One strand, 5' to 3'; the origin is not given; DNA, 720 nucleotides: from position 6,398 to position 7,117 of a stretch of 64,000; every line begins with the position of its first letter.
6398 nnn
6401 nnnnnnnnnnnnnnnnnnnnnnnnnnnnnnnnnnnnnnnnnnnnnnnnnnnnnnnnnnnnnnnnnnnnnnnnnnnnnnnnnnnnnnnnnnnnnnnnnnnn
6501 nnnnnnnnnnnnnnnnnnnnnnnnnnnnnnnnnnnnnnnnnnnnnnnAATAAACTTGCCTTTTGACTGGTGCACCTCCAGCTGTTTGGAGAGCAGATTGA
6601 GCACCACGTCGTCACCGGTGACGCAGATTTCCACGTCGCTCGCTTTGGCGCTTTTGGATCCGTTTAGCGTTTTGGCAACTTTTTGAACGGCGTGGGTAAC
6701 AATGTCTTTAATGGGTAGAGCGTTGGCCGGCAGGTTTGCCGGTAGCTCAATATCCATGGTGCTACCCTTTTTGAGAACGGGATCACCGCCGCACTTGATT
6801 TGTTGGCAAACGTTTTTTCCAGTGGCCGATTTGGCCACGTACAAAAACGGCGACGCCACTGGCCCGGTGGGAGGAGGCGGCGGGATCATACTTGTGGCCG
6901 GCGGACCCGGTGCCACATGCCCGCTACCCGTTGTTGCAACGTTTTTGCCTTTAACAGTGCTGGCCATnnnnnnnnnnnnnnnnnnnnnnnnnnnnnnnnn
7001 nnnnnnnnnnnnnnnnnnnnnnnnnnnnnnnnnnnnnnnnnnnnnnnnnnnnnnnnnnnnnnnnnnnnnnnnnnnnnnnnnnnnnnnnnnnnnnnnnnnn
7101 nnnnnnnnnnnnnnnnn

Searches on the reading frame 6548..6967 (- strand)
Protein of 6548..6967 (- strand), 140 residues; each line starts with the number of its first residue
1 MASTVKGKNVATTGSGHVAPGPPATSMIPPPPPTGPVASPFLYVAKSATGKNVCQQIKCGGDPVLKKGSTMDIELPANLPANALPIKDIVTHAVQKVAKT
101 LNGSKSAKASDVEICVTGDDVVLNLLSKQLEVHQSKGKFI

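Call 44: search_protein_families(library=pfam, proteins=[window:6548-6967:-], max_evalue=0.1)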
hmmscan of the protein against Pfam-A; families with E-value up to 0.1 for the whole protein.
window:6548-6967:- (140 aa): 2 families
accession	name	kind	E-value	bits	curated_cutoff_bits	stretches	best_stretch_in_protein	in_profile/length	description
PF13665.11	Tox-PAAR-like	-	4.4e-06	27.2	31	1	30-124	14-102/108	Toxin PAAR-like domain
PF19267.4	CIS_spike_tip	-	0.032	14.6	24.1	0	46-83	74-111/141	Contractile injection system spike tip protein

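Call 70: search_solved_structures(query=A4, max_evalue=1, show_alignments=2)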
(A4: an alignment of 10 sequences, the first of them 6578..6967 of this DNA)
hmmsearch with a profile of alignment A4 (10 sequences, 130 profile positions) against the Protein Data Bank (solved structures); distinct sequences matched with E-value up to 1: 8.
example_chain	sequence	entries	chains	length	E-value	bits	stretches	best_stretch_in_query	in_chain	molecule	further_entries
8qjc_A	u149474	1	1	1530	0.011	19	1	24-127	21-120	T6SS-associated Rhs core and toxin domain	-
1gae_O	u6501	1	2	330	0.36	14.1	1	55-119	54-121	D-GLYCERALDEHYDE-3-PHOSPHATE DEHYDROGENASE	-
1dc3_A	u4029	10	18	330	0.36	14.1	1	55-119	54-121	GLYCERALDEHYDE 3-PHOSPHATE DEHYDROGENASE | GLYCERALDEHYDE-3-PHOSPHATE DEHYDROGENASE | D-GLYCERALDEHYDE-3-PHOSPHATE DEHYDROGENASE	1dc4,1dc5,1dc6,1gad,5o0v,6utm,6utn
1s7c_A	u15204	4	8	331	0.36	14.1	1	55-119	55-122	Glyceraldehyde 3-phosphate dehydrogenase A | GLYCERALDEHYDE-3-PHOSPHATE DEHYDROGENASE | Glyceraldehyde-3-phosphate dehydrogenase A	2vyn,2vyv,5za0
3i3o_A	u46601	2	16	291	0.39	14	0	27-65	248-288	Short chain dehydrogenase | Oxidoreductase, short chain dehydrogenase/reductase family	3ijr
4mvj_A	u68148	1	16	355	0.41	13.9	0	55-119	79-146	Glyceraldehyde-3-phosphate dehydrogenase A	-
6io4_A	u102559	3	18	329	0.48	13.7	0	55-119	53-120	Glyceraldehyde-3-phosphate dehydrogenase A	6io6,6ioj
8i7e_A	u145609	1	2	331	0.6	13.4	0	55-119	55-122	Glyceraldehyde-3-phosphate dehydrogenase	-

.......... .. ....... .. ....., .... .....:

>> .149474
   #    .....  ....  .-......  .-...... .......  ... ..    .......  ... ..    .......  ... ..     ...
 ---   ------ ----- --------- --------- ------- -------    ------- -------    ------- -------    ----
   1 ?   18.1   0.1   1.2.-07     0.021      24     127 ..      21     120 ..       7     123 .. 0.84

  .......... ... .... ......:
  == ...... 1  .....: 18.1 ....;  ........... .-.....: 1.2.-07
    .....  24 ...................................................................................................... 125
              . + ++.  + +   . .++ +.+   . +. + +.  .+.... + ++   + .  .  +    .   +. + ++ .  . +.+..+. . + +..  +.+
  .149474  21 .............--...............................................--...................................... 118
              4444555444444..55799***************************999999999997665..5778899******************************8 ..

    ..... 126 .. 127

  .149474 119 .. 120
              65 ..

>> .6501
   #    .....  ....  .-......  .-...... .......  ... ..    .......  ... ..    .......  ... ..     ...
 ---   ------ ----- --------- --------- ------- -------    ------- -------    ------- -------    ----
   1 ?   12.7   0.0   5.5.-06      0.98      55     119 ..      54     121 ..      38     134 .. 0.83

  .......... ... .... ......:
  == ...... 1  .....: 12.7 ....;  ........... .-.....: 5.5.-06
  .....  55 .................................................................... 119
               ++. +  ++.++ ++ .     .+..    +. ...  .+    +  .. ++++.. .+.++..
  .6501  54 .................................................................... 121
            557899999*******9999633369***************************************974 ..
